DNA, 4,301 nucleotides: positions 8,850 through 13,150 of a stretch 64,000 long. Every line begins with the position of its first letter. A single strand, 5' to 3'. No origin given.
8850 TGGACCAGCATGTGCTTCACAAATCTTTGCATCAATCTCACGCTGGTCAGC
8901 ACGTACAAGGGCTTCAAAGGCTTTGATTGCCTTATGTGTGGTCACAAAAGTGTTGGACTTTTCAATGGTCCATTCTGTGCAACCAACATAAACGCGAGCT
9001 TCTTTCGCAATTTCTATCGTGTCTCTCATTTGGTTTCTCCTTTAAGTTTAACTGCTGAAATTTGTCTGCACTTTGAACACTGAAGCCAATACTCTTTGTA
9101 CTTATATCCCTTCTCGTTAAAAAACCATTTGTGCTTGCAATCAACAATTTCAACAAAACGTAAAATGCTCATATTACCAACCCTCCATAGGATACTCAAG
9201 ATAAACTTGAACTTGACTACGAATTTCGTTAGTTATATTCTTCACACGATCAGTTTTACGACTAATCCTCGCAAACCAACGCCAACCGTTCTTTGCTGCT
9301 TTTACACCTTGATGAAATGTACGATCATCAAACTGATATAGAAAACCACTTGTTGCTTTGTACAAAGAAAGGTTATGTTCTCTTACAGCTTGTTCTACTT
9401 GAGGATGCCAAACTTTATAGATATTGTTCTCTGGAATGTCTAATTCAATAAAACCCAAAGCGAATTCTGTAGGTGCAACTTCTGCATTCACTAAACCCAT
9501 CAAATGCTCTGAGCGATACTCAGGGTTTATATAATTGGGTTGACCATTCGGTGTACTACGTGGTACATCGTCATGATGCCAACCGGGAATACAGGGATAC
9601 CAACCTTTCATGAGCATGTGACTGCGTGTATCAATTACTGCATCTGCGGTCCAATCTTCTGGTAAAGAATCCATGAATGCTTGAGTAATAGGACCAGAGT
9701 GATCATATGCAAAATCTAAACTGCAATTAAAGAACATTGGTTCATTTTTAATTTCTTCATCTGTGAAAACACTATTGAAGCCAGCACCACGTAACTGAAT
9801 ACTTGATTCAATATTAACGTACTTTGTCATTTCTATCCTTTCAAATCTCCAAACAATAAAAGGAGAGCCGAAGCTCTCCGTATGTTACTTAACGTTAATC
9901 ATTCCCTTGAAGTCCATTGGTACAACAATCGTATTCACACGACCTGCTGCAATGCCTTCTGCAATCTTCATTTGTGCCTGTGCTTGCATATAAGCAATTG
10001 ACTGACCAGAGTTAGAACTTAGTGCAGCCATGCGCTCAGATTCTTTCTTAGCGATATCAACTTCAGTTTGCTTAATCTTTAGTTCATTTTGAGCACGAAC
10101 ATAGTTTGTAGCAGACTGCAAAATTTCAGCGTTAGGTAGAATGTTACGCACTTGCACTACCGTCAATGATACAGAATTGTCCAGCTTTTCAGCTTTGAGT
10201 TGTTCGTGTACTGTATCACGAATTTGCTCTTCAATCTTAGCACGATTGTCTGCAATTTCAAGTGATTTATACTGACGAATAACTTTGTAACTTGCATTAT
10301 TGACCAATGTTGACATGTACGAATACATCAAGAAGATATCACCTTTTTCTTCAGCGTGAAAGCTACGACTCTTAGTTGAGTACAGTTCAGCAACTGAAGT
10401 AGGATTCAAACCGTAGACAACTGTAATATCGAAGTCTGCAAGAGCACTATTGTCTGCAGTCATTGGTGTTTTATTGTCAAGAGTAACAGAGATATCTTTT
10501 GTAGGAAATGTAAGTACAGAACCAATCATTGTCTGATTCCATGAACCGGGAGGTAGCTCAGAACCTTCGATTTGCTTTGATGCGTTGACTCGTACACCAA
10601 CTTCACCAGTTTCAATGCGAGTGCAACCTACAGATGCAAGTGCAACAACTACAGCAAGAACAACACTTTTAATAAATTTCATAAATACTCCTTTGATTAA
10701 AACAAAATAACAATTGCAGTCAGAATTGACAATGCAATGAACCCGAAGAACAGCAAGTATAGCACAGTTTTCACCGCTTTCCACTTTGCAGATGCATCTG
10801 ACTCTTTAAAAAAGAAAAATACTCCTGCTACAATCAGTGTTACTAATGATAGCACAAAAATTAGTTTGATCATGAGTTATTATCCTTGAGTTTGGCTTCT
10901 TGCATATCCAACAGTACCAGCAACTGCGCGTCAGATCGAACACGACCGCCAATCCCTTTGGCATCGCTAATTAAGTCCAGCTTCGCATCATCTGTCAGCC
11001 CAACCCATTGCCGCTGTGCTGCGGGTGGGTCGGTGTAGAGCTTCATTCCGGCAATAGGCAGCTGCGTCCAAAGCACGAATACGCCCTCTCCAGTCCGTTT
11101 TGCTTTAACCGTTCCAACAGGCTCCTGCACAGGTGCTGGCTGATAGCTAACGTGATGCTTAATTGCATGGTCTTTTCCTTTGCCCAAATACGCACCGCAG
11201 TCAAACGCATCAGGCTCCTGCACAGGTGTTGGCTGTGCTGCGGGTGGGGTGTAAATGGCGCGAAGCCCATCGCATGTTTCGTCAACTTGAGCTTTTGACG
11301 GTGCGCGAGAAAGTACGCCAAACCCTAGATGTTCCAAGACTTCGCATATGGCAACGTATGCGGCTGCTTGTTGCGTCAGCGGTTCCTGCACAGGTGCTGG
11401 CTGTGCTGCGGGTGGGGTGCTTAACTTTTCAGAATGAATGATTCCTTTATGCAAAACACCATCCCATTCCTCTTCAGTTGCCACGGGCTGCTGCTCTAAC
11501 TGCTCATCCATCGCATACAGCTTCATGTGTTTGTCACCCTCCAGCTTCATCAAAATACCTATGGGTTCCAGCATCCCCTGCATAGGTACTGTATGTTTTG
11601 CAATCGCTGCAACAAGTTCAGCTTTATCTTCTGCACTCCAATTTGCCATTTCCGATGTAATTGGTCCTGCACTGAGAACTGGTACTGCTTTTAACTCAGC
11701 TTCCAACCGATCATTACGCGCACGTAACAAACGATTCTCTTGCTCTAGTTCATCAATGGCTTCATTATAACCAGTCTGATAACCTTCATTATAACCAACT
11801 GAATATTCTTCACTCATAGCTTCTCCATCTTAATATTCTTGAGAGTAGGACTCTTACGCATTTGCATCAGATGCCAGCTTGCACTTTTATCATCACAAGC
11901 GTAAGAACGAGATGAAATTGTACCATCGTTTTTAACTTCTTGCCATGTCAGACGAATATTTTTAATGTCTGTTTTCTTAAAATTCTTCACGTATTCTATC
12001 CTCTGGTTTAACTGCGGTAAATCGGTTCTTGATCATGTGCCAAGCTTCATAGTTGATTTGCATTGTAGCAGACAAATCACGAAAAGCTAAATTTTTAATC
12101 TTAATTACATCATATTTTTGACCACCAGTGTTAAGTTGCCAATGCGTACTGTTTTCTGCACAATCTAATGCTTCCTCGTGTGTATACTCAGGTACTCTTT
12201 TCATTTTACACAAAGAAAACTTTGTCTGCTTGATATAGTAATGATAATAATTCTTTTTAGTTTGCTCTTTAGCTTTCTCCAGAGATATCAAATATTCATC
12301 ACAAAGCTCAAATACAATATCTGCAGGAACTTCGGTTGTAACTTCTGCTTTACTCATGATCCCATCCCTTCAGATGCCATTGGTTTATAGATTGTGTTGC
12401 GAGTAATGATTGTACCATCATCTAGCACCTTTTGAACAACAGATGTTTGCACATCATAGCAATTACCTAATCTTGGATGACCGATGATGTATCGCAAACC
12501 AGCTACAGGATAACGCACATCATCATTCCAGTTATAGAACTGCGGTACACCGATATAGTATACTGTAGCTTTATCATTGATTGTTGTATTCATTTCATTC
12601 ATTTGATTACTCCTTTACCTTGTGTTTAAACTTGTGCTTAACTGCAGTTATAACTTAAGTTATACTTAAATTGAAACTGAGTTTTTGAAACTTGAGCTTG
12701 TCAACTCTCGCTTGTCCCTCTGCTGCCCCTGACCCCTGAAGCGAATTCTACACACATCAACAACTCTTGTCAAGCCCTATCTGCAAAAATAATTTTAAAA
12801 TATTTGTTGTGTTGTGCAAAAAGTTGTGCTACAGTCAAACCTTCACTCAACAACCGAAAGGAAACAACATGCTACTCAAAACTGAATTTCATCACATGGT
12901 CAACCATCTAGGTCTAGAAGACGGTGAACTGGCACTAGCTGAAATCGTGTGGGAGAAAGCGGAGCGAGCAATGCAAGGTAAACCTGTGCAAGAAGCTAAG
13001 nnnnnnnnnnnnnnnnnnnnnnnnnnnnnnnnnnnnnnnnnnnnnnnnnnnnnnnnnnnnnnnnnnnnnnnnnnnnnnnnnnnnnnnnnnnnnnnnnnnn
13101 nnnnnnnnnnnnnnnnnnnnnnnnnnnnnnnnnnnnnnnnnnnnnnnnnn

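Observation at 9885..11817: Membrane module: SPFH/band-7 lipoprotein, tiny two-TM protein and a GC-rich repeat protein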

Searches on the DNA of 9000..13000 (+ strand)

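Call 5: search_dna_similar(query=window:9000-13000:+, collection=phages, mode=near, max_rows=30)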
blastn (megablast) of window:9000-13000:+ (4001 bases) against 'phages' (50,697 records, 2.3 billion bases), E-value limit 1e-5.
Records with a match: 1; places in all: 1; records where one place covers at least 80% of the query: 0.
Best place of each record, by identity: 80-90% 1.
By first word of the organism name: Limnohabitans 1.
By host as written in the record: Limnohabitans sp. DCL3 1.
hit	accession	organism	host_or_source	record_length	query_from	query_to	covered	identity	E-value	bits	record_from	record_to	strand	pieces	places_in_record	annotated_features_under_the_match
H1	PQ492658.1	Limnohabitans phage DC31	Limnohabitans sp. DCL3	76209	2815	3997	30%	81.7%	0e+0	957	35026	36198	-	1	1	hypothetical protein (x5)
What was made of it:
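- Tried and rejected: It found only Limnohabitans phage DC31, and only for the upstream small genes (call 5).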

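Call 15: get_annotated_region(hit=H1, flank=6000)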
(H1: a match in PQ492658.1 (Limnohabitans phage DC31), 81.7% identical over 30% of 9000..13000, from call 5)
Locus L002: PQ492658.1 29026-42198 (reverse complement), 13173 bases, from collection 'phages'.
description: Limnohabitans phage DC31, complete genome.
organism: Limnohabitans phage DC31 (NCBI taxid 2883572)
taxonomy: Viruses; Duplodnaviria; Heunggongvirae; Uroviricota; Caudoviricetes; Pakpunavirus
host: Limnohabitans sp. DCL3; source: freshwater; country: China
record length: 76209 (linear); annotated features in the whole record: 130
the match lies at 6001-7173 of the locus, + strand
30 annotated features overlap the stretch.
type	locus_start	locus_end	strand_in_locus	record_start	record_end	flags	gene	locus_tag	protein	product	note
CDS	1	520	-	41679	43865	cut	-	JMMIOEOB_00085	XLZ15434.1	hypothetical protein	-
CDS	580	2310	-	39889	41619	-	-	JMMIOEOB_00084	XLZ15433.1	DNA primase/helicase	4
CDS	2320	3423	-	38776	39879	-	-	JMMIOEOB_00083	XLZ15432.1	hypothetical protein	-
CDS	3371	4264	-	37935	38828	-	-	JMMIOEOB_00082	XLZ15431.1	hypothetical protein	-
CDS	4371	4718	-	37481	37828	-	-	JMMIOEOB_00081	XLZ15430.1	hypothetical protein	-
CDS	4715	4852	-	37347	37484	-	-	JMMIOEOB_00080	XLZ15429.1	hypothetical protein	-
CDS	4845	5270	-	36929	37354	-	-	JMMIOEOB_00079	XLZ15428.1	hypothetical protein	-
CDS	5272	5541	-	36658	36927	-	-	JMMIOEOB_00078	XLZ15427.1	hypothetical protein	-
CDS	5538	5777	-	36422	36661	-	-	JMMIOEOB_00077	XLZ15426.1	hypothetical protein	-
CDS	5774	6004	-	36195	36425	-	-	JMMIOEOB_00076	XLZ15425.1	hypothetical protein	-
CDS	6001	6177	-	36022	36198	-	-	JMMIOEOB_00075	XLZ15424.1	hypothetical protein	-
CDS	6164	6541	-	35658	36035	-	-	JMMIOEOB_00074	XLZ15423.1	hypothetical protein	-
CDS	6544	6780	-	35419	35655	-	-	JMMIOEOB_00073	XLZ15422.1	hypothetical protein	-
CDS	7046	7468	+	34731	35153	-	-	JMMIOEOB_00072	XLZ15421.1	hypothetical protein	-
CDS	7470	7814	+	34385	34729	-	-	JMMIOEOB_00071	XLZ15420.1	hypothetical protein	-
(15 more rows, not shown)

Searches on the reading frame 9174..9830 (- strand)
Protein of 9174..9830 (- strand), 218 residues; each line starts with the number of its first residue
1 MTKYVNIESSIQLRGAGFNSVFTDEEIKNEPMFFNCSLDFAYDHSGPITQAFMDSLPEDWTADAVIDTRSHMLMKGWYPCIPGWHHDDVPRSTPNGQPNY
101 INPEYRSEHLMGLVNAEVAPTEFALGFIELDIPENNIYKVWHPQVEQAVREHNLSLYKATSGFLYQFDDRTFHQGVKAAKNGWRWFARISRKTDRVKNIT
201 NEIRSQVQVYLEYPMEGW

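Call 11: search_protein_families(library=phrogs, proteins=[window:9174-9830:-], max_evalue=0.00001)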
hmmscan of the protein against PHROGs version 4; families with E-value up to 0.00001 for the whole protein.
window:9174-9830:- (218 aa): 2 families
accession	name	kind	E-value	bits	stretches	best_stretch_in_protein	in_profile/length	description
phrog_1843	-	unknown function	1.2e-64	219.2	1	15-218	16-222/222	-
phrog_23363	-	unknown function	8.8e-27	94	1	152-218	7-73/73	-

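Call 82: search_protein_families(library=pfam, proteins=[window:9174-9830:-], max_evalue=0.01)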
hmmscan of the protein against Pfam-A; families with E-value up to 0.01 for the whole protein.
window:9174-9830:- (218 aa): 0 families

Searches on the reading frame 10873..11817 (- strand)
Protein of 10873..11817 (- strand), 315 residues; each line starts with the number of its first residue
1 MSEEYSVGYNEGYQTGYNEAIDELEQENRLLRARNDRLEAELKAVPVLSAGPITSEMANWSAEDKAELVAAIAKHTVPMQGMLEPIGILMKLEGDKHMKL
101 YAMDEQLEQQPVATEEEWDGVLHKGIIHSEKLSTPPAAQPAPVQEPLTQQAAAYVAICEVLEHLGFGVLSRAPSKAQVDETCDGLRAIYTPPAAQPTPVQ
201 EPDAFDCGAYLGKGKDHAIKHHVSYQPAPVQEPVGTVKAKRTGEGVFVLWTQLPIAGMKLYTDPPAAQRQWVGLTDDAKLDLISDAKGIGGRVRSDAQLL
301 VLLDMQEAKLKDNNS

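Call 3: search_protein_families(library=pfam, proteins=[window:10873-11817:-], max_evalue=1)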
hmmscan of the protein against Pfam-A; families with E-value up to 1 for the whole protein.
seq(315 aa): 3 families
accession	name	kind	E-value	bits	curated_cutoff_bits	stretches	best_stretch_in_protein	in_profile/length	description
PF04977.20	DivIC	-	0.088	13.1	28.9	1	18-43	23-48/80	Septum formation initiator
PF25481.1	Nucleoprot-TPR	-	0.12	12.9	27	1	23-44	12-33/80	Nucleoprotein TPR-like domain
PF18121.7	TFA2_Winged_2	-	0.16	12.1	26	0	16-36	29-49/60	TFA2 Winged helix domain 2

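Call 4: search_protein_families(library=phrogs, proteins=[window:10873-11817:-], max_evalue=0.01)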
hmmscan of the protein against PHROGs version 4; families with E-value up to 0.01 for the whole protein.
seq(315 aa): 0 families

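Call 13: search_dna_similar(query=window:10873-11817:-, collection=phages, mode=protein, max_rows=40, max_evalue=0.01)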
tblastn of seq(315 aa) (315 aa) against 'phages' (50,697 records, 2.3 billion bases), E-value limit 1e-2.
Records with a match: 2; places in all: 2; records where one place covers at least 80% of the query: 0.
Best place of each record, by identity: 60-80% 1; <60% 1.
By first word of the organism name: Caudoviricetes 1; Limnohabitans 1.
By host as written in the record: - 1; Limnohabitans sp. DCL3 1.
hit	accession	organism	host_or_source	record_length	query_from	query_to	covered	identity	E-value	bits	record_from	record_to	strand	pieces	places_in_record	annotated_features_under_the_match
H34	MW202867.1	Caudoviricetes sp.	Manatee Spring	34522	193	315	39%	36.2%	2e-5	52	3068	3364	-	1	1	none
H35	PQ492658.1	Limnohabitans phage DC31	Limnohabitans sp. DCL3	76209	20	47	9%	78.6%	2e-3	45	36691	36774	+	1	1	hypothetical protein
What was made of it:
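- Tried and rejected: Two weak partial hits (call 13).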

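Call 33: find_homologous_proteins(query=window:10873-11817:-, max_evalue=0.001)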
Query seq(315 aa) (315 aa): 227 proteins with E <= 0.001 among 8000 candidates; the best 120 are listed.
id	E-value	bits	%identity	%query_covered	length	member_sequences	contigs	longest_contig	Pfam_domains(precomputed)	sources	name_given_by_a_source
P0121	2.2e-207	706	100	100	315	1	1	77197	-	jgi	-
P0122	1.0e-35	142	38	94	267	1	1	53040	-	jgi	jgi:hypothetical protein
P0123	5.5e-33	133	73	29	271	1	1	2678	-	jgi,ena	jgi:hypothetical protein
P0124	9.8e-28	116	74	25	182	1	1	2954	-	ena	-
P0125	6.1e-25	106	41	63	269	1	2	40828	-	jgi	jgi:hypothetical protein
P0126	5.9e-24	103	53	39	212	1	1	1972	-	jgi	-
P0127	5.9e-23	100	86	20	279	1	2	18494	-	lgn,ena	-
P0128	9.7e-23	99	42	57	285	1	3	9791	-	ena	-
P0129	4.2e-22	97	73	23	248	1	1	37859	-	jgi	jgi:hypothetical protein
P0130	4.9e-22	97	50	40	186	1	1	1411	-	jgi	-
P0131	4.9e-22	97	84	19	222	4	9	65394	-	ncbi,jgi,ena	jgi:hypothetical protein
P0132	1.7e-20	92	36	62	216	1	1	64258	-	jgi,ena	jgi:hypothetical protein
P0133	1.1e-19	89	40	50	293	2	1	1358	-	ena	-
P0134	3.1e-19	88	94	10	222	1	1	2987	-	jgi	jgi:uncharacterized coiled-coil protein SlyX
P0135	8.3e-18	83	47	42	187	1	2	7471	-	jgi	-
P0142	4.1e-13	68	37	30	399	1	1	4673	-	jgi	jgi:hypothetical protein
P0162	1.8e-8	52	29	46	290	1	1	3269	PF25311.2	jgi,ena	jgi:hypothetical protein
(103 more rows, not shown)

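Call 35: search_protein_families(library=padloc, proteins=[window:10873-11817:-], max_evalue=0.01)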
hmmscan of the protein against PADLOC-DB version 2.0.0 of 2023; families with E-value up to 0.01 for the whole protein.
seq(315 aa): 0 families

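Call 36: search_protein_families(library=ncbifam, proteins=[window:10873-11817:-], max_evalue=0.01)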
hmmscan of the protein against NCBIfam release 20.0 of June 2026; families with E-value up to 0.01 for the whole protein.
seq(315 aa): 0 families

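Call 82: search_protein_families(library=pfam, proteins=[P0162, P0142], max_evalue=0.01)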
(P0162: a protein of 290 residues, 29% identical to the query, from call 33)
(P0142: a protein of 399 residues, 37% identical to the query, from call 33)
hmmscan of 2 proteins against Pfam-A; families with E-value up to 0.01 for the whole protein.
P0162 (290 aa): 1 family
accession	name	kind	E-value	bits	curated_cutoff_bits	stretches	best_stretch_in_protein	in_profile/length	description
PF25311.1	WDGH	-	2.7e-35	121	27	1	142-244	1-96/97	WDGH domain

P0142 (399 aa): 0 families

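Call 101: predict_structure(alignment_id=A2)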
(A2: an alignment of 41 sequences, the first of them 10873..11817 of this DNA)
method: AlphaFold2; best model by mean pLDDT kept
length: 315 residues; sequences in the alignment: 41
mean_pLDDT: 64.0   pTM: 0.28
mean pLDDT of the five models: 64.0, 63.4, 63.2, 63.2, 61.8
residues with pLDDT >= 90: 45; 70-90: 69; 50-70: 109; < 50: 92
segments of 3 or more residues with pLDDT < 50: 1-3, 94-103, 105-110, 112-134, 136-145, 186-188, 200-212, 219-222, 224-226, 230-233
pLDDT, mean of each block of 10 residues (from residue 1): 51 77 95 94 73 69 85 66 51 48 45 41 39 46 51 72 61 70 55 52 45 49 47 51 59 62 68 91 83 86 93 80
secondary structure, 60 per line:
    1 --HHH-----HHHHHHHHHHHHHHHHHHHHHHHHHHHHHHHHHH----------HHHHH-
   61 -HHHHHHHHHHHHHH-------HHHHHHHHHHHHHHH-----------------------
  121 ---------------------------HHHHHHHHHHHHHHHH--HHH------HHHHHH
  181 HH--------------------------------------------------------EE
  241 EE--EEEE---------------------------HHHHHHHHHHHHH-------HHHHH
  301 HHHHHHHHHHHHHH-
elements in order: H11-44 H55-59 H62-75 H83-97 H148-163 H175-182 E239-242 E245-248 H276-288 H296-314
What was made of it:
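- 10870..11817 (-): Mosaic 'beads-on-a-string' protein (315 aa). It has an N-terminal coiled coil, then at least five small modules joined by P/Q linkers, then a C-terminal ...WVGLTDD...EAKLK module. It is not a conserved member of the cassette. Call 101: confident helices at 11-44 and 276-314, with linkers at pLDDT below 50.
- Tried and rejected: Global confidence is too low (pLDDT 64, pTM 0.28) for a fold search, so I used it only to show that the linkers are disordered (call 101).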

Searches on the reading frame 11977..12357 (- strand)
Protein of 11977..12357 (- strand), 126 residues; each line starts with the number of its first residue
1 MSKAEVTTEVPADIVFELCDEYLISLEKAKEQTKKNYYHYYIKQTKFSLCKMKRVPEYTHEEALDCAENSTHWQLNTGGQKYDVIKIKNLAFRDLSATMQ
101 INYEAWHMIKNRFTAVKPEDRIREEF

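Call 82: search_protein_families(library=pfam, proteins=[window:11977-12357:-], max_evalue=0.01)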
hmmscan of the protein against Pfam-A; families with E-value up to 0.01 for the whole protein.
window:11977-12357:- (126 aa): 0 families
